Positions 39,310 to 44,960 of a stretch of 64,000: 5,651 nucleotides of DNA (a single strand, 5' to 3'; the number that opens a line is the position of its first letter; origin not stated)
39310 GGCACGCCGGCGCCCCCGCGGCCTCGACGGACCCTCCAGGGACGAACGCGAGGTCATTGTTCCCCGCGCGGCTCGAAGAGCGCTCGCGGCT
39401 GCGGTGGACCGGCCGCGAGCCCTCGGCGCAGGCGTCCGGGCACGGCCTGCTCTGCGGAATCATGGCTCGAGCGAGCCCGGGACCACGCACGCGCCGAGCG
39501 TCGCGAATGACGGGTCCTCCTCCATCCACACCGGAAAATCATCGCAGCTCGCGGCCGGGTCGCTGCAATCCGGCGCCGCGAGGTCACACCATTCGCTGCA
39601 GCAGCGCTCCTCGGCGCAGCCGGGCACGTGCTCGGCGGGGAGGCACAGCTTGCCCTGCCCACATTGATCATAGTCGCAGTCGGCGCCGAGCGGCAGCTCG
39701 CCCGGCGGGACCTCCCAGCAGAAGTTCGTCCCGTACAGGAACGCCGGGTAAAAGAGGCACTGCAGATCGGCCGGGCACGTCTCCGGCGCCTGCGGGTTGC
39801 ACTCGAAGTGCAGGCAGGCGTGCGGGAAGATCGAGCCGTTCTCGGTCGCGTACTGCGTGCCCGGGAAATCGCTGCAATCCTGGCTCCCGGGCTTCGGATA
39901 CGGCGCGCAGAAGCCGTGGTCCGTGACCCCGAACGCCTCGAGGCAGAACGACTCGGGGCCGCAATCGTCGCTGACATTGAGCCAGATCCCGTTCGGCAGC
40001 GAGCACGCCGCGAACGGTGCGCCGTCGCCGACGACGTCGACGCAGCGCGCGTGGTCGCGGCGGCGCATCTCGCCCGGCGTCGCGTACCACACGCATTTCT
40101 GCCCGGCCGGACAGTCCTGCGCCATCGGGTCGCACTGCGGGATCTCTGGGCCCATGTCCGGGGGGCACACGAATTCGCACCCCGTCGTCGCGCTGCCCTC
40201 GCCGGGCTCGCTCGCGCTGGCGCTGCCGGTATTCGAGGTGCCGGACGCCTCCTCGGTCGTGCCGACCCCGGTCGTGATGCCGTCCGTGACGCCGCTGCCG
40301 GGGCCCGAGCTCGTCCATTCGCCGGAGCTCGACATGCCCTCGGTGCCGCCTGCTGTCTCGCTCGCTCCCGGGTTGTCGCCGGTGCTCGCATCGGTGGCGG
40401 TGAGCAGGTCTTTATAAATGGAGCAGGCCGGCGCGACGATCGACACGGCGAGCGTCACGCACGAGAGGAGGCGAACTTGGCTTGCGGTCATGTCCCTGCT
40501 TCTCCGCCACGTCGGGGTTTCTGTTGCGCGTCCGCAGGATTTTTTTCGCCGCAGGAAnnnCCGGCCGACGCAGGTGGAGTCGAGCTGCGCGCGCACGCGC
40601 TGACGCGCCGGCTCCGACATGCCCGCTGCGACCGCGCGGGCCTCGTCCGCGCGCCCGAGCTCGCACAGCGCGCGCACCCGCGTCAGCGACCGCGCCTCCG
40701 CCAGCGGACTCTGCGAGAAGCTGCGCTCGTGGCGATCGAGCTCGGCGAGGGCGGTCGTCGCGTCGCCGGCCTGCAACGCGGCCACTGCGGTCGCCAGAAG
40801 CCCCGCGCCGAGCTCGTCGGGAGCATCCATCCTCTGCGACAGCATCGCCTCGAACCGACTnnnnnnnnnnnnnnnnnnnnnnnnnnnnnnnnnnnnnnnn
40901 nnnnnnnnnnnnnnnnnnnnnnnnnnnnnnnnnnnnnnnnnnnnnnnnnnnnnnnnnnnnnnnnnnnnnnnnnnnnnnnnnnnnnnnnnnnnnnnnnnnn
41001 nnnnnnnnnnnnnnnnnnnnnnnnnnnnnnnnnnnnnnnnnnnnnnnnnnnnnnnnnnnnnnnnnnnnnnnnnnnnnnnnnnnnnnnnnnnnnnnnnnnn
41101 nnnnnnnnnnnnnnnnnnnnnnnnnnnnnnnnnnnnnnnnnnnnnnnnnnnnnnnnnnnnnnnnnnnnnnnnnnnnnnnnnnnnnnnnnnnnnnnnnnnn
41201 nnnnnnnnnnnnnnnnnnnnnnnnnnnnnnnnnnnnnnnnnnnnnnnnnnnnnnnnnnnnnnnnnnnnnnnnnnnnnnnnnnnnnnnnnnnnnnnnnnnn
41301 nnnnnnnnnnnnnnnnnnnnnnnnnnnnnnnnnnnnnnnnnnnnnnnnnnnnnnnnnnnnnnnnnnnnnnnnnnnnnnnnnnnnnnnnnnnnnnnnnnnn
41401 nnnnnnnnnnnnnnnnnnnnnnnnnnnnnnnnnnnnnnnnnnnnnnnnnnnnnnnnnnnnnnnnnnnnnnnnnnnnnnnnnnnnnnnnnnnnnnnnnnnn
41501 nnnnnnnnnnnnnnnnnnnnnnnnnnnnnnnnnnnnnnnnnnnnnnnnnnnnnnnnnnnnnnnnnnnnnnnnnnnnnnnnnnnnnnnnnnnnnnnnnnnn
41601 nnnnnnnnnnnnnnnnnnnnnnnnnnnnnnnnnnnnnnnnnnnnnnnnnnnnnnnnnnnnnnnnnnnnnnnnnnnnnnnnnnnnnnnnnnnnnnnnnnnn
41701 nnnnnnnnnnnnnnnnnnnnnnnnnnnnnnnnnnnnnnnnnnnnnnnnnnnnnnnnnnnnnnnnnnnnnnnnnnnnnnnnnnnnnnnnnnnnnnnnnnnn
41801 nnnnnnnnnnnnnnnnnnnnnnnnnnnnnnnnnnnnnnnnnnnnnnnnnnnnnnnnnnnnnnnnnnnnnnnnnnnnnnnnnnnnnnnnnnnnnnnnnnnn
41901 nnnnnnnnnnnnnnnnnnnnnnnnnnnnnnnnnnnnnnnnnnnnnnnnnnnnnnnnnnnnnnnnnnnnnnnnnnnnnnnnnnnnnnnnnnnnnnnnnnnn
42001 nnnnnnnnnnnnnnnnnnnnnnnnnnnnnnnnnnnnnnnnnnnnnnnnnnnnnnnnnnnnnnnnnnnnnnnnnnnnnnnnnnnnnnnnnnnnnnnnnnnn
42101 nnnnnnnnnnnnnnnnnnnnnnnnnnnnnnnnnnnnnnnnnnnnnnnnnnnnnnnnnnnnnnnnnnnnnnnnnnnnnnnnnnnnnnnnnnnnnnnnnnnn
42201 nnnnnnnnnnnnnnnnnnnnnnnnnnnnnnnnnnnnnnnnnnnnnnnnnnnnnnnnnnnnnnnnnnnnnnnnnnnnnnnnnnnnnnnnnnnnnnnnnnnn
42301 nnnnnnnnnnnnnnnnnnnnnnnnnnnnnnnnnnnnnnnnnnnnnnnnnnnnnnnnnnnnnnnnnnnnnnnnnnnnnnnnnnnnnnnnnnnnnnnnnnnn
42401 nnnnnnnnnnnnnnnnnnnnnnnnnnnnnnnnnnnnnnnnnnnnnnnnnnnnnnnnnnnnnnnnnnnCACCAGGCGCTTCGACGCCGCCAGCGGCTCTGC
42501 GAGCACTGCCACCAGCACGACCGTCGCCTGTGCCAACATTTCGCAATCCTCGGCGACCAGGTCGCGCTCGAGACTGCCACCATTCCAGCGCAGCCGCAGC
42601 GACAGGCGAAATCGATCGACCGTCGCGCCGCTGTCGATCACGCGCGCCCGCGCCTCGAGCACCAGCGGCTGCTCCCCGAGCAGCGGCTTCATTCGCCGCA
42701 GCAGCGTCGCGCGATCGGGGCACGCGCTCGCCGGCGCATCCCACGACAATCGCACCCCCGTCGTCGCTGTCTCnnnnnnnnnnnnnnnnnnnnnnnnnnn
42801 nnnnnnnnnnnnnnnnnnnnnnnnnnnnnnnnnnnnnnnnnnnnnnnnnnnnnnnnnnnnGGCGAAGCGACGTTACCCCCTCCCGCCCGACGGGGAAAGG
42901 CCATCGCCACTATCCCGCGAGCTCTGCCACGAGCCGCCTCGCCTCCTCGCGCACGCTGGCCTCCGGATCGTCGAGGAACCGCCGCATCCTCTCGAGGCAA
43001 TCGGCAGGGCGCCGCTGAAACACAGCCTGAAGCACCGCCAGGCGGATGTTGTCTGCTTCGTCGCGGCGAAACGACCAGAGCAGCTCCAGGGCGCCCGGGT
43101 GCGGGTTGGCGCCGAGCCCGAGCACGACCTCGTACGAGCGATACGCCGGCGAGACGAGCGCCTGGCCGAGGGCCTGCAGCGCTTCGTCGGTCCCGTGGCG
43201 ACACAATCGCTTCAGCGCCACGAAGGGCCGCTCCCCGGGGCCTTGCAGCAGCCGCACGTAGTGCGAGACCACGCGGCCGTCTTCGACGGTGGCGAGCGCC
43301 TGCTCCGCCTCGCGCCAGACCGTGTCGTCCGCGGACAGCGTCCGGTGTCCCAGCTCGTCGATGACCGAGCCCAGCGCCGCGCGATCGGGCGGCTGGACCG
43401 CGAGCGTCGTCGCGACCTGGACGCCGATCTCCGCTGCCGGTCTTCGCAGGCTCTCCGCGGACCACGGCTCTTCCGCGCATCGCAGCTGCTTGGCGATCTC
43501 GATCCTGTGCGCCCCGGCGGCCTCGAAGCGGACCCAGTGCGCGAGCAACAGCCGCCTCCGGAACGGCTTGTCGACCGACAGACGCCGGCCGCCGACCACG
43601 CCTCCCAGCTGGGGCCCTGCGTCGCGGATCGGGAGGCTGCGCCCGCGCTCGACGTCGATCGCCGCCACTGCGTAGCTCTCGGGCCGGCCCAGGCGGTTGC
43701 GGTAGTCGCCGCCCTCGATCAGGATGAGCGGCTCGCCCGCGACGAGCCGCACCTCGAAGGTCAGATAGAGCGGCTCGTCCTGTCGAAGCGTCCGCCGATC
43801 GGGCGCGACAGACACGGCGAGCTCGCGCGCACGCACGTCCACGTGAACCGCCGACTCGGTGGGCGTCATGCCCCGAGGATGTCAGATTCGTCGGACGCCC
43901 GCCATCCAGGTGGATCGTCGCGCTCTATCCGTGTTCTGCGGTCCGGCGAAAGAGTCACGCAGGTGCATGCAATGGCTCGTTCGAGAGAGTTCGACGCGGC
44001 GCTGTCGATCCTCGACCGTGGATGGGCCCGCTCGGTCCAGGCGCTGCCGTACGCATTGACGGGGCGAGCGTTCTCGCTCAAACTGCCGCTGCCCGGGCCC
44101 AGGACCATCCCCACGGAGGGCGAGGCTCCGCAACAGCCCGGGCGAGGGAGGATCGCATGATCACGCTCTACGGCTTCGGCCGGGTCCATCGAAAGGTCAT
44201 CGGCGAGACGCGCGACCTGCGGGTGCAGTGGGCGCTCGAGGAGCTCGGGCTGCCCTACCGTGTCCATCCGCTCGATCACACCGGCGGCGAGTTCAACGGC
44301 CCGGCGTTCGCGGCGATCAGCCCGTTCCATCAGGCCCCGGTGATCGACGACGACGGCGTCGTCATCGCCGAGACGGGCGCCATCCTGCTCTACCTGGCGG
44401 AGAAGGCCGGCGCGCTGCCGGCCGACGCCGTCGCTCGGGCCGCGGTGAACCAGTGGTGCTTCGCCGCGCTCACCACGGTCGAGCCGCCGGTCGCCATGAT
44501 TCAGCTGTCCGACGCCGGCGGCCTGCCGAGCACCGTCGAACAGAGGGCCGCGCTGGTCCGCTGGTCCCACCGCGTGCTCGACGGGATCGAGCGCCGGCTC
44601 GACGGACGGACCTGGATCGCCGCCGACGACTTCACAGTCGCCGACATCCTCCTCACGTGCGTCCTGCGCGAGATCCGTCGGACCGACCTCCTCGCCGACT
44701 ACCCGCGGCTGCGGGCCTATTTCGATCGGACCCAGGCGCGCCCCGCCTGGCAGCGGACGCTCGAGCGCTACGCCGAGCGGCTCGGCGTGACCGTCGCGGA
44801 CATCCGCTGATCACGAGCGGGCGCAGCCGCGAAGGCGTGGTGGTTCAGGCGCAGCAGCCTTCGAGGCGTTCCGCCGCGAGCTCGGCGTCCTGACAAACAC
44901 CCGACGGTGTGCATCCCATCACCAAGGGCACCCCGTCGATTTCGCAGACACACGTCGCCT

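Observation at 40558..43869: Second membrane-tethered ECF sigma factor at the end of a three-gene minus-strand unit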

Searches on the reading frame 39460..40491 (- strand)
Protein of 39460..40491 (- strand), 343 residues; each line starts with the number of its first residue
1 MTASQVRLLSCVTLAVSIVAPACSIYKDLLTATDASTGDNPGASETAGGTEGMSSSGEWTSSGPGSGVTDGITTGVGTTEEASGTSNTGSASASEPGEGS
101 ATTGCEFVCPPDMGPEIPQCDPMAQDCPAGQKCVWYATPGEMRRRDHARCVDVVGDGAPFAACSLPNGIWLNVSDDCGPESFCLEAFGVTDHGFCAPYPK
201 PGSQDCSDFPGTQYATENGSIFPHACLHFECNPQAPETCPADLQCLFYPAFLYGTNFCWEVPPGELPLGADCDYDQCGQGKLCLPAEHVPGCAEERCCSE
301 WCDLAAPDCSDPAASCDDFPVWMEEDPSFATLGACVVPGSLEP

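Call 3: search_protein_families(library=pfam, proteins=[window:39460-40491:-], max_evalue=0.01)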
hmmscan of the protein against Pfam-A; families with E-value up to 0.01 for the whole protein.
window:39460-40491:- (343 aa): 0 families

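Call 9: search_protein_families(library=ncbifam, proteins=[window:39460-40491:-], max_evalue=0.01)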
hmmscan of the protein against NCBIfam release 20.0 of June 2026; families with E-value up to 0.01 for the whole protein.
window:39460-40491:- (343 aa): 0 families

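Call 91: search_protein_families(library=padloc, proteins=[window:39460-40491:-], max_evalue=0.01)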
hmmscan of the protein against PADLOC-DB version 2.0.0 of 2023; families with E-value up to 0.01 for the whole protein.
window:39460-40491:- (343 aa): 0 families

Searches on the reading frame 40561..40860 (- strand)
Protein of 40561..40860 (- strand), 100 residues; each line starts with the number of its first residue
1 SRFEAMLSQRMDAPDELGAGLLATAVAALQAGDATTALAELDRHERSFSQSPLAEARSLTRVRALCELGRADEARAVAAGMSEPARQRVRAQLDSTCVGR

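Call 43: search_protein_families(library=pfam, proteins=[window:40561-40860:-], max_evalue=10)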
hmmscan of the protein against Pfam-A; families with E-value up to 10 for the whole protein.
seq(100 aa): 4 families
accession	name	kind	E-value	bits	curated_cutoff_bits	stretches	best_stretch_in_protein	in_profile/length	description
PF14559.12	TPR_19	-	0.0008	20.1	25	1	28-90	1-60/68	Tetratricopeptide repeat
PF13432.12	TPR_16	-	0.027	15.3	32.7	2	21-52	34-65/65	Tetratricopeptide repeat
PF13428.12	TPR_14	-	0.037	15.2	23.5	2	20-54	3-37/44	Tetratricopeptide repeat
PF07721.20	TPR_4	-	2.1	9.6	27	2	61-78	7-24/26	Tetratricopeptide repeat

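Call 49: search_solved_structures(query=A5, max_evalue=10)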
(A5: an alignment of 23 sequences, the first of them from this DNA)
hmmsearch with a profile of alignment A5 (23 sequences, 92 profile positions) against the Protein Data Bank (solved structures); distinct sequences matched with E-value up to 10: 6.
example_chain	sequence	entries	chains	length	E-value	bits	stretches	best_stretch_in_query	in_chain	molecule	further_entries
9pxg_D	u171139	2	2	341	0.002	21.9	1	6-79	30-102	Outer membrane protein assembly factor BamD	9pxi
5waq_A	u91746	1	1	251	0.0045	20.7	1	12-79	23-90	Outer membrane protein assembly factor BamD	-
9cn0_D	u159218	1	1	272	0.0055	20.4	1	12-79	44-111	Outer membrane protein assembly factor BamD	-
9cmw_D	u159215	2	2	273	0.006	20.3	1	12-79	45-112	Outer membrane protein assembly factor BamD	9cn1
9n2d_F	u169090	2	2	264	0.21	15.4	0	14-47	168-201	Bam D | DNA uptake lipoprotein-like protein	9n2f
8ub3_A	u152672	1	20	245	2.6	11.9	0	3-54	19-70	DpHF7 filament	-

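Call 59: search_protein_representatives(alignment_id=A6)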
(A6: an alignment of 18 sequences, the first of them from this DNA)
Query: 18 sequences, 92 profile positions. Proteins with E-value up to 0.001 (for the whole library): 25959; up to 1e-10: 8377; up to 1e-30: 1. The best 150 are listed.
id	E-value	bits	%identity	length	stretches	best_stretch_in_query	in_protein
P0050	1.7e-32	127.6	-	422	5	2-75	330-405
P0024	1.6e-25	105.3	-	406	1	2-91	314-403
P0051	1.7e-24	102.0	-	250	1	2-90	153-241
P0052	2.2e-24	101.6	-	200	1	2-90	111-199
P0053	2.2e-24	101.6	-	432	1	4-90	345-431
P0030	2.7e-24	101.3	-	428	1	2-91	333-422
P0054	9.1e-24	99.6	-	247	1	4-91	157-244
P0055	1.6e-23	98.9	-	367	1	4-91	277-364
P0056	2.0e-23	98.6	-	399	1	2-90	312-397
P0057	2.2e-23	98.4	-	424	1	2-90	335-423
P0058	4.4e-23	97.5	-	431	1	3-89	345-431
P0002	6.8e-23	96.8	-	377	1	2-90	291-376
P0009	9.5e-23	96.4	-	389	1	2-91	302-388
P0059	1.2e-22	96.1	-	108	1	3-91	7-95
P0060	1.3e-22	95.9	-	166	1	5-90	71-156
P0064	2.1e-22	95.3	-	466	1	3-90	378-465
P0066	2.7e-22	94.9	-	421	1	2-91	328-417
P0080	2.2e-21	92.0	-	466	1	2-91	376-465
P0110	9.4e-21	90.0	-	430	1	3-90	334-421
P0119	1.2e-20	89.6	-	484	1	2-89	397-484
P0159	4.4e-20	87.8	-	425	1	6-90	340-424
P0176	7.2e-20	87.2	-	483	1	2-89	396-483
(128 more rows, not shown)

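Call 79: list_cluster_members(proteins=[P0080, P0119, P0176, P0064, P0053, P0057, P0058, P0066, P0110, P0159])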
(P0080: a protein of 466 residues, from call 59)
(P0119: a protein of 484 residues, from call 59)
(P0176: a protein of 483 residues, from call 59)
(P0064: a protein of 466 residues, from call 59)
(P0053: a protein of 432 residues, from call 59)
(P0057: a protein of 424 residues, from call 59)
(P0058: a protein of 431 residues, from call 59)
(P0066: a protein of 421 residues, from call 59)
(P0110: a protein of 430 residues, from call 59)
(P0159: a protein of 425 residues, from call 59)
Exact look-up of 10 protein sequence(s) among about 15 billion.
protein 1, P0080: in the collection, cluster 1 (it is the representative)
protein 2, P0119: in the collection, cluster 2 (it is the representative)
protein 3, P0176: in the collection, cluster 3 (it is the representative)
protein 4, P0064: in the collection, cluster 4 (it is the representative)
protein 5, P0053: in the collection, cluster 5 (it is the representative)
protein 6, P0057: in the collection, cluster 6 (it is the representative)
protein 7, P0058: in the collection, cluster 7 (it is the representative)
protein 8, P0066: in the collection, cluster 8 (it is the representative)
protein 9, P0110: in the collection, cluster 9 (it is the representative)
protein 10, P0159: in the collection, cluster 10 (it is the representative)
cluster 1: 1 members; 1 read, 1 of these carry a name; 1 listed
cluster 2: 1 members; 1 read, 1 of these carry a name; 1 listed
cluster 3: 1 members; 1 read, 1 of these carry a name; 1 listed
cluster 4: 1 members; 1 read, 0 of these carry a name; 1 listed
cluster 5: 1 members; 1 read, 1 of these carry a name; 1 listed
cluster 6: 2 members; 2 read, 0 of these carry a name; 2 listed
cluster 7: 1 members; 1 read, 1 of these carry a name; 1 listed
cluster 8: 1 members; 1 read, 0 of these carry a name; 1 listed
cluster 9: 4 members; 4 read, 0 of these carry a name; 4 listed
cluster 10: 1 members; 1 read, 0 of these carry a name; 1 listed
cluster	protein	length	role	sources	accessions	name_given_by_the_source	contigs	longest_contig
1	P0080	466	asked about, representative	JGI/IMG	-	RNA polymerase sigma-70 factor, ECF subfamily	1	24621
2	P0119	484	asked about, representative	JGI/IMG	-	RNA polymerase sigma-70 factor, ECF subfamily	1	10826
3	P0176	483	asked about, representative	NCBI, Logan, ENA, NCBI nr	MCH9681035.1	MAG: sigma-70 family RNA polymerase sigma factor [Deltaproteobacteria bacterium] | sigma-70 family RNA polymerase sigma factor [Deltaproteobacteria bacterium]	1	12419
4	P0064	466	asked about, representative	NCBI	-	-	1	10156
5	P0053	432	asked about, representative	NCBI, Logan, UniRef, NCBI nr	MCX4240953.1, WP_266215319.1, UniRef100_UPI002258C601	RNA polymerase sigma factor [Paraliomyxa miuraensis] | RNA polymerase sigma factor n=1 Tax=Paraliomyxa miuraensis TaxID=376150 ... | sigma-70 family RNA polymerase sigma factor [Paraliomyxa miuraensis]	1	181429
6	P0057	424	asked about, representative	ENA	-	-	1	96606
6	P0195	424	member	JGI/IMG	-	-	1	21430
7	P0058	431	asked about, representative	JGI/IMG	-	RNA polymerase sigma factor (sigma-70 family)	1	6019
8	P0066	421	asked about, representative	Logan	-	-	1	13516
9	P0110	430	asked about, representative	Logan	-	-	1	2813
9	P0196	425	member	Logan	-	-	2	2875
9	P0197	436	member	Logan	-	-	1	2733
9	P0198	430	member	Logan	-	-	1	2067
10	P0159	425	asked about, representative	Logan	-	-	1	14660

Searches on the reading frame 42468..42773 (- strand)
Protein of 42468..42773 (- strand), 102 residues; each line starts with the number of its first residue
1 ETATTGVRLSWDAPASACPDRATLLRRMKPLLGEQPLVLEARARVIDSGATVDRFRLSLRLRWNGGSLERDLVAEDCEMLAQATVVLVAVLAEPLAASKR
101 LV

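Call 43: search_protein_families(library=pfam, proteins=[window:42468-42773:-], max_evalue=10)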
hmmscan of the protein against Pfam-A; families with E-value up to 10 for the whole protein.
seq(102 aa): 0 families

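Call 81: search_solved_structures(query=window:42468-42773:-, max_evalue=10)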
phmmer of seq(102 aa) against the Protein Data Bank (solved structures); distinct sequences matched with E-value up to 10: 1.
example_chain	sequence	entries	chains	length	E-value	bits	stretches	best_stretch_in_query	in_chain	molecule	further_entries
4gs1_A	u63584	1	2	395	0.51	14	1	38-92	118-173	DyP-type peroxidase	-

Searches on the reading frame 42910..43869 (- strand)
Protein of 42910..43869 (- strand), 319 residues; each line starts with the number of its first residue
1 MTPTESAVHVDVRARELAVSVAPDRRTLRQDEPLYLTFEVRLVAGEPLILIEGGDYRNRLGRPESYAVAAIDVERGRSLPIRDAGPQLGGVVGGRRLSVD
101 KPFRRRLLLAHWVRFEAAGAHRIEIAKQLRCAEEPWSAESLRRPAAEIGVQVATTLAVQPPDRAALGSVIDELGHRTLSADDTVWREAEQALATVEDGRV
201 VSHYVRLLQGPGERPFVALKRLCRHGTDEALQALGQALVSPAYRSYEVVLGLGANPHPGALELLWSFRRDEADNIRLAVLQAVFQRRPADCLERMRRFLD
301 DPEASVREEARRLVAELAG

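Call 3: search_protein_families(library=pfam, proteins=[window:42910-43869:-], max_evalue=0.01)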
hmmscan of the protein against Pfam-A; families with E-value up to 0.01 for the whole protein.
window:42910-43869:- (319 aa): 1 family
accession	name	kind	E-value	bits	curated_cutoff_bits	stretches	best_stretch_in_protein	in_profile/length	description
PF13646.12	HEAT_2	-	5.9e-05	23.7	27.7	1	234-312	4-85/88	HEAT repeats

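Call 9: search_protein_families(library=ncbifam, proteins=[window:42910-43869:-], max_evalue=0.01)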
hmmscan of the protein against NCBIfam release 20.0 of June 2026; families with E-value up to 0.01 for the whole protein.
window:42910-43869:- (319 aa): 0 families

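Call 90: search_solved_structures(query=window:42910-43869:-, max_evalue=1)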
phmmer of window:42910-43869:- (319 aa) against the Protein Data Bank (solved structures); distinct sequences matched with E-value up to 1: 4.
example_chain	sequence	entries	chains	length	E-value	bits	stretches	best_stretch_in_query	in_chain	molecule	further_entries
4zv6_A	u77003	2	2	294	0.00065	22.4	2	179-319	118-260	AlphaRep-7 | alpha-Rep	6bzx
9rhz_A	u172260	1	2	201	0.14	14.7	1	187-317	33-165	ALPHAREP bE5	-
7zcu_S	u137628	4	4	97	0.17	14.5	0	39-63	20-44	PucA-LH2-gamma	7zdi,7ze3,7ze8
4rzp_A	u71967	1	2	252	0.98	12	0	141-318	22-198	Engineered Protein OR366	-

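Call 91: search_protein_families(library=padloc, proteins=[window:42910-43869:-], max_evalue=0.01)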
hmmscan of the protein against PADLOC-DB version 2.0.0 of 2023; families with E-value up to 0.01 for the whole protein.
window:42910-43869:- (319 aa): 1 family
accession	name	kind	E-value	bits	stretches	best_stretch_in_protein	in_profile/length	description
PDLC02919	HEAT-ARM_XIII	-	0.00035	16.1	1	250-318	569-637/1972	-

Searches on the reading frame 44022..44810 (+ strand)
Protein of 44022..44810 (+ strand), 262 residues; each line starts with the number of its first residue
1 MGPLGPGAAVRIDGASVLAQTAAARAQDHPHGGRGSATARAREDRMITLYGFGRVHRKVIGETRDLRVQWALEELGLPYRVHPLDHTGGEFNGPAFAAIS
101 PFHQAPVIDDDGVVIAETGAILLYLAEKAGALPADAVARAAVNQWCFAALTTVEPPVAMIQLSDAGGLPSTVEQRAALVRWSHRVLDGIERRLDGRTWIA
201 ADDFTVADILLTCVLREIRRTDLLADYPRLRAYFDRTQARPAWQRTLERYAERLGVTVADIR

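Call 3: search_protein_families(library=pfam, proteins=[window:44022-44810:+], max_evalue=0.01)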
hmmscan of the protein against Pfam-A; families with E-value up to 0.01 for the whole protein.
window:44022-44810:+ (262 aa): 6 families
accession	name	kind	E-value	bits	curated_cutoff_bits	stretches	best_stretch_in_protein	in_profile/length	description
PF02798.26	GST_N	-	7.1e-13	49.1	20.9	1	61-127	10-76/76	Glutathione S-transferase, N-terminal domain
PF13409.12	GST_N_2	-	2.5e-12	47.7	25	1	67-127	7-69/70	Glutathione S-transferase, N-terminal domain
PF13417.12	GST_N_3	-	9.4e-11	42.3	22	1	67-130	12-72/75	Glutathione S-transferase, N-terminal domain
PF13410.11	GST_C_2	-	1.5e-08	35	24.9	1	183-236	12-69/69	Glutathione S-transferase, C-terminal domain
PF00043.30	GST_C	-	2.7e-08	34.4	20.7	1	182-241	31-93/93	Glutathione S-transferase, C-terminal domain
PF14497.11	GST_C_3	-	2.4e-06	28.1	21.6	1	184-242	33-96/104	Glutathione S-transferase, C-terminal domain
